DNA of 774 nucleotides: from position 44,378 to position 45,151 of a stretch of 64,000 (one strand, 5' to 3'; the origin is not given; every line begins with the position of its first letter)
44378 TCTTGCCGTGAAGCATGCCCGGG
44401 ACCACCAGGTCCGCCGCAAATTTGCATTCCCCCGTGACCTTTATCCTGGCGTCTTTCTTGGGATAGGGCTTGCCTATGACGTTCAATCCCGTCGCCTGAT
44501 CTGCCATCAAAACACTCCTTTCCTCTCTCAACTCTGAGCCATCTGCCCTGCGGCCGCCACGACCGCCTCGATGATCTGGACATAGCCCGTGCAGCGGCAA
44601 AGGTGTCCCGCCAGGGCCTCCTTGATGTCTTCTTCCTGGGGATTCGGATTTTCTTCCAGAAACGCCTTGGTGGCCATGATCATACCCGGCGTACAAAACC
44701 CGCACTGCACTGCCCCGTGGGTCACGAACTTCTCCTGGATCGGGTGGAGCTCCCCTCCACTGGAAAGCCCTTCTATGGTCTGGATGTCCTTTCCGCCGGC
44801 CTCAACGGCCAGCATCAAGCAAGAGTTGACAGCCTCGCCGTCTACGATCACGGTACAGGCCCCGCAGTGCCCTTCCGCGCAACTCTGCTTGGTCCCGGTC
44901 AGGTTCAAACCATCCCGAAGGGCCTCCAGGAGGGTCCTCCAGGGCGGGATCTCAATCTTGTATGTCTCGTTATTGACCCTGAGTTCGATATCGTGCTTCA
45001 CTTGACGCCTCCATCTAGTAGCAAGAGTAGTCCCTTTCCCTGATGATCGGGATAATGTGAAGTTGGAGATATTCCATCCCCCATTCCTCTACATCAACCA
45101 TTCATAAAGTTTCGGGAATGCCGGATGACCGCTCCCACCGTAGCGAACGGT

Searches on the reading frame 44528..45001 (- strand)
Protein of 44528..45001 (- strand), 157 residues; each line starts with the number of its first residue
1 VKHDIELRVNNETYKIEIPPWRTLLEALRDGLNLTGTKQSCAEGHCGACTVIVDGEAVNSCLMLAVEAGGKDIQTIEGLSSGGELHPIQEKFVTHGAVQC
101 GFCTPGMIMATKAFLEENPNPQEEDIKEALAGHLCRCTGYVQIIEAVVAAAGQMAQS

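Call 60: search_protein_families(library=pfam, proteins=[window:44528-45001:-], max_evalue=0.01)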
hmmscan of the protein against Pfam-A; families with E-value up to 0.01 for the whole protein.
window:44528-45001:- (157 aa): 3 families
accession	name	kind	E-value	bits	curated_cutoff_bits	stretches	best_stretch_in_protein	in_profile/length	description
PF01799.25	Fer2_2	-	2.3e-34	117.8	30.3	1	75-147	1-74/75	[2Fe-2S] binding domain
PF00111.32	Fer2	-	1.1e-09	38.6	21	1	8-61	2-55/77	2Fe-2S iron-sulfur cluster binding domain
PF13085.11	Fer2_3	-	8.2e-06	26.2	27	1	38-79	49-89/107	2Fe-2S iron-sulfur cluster binding domain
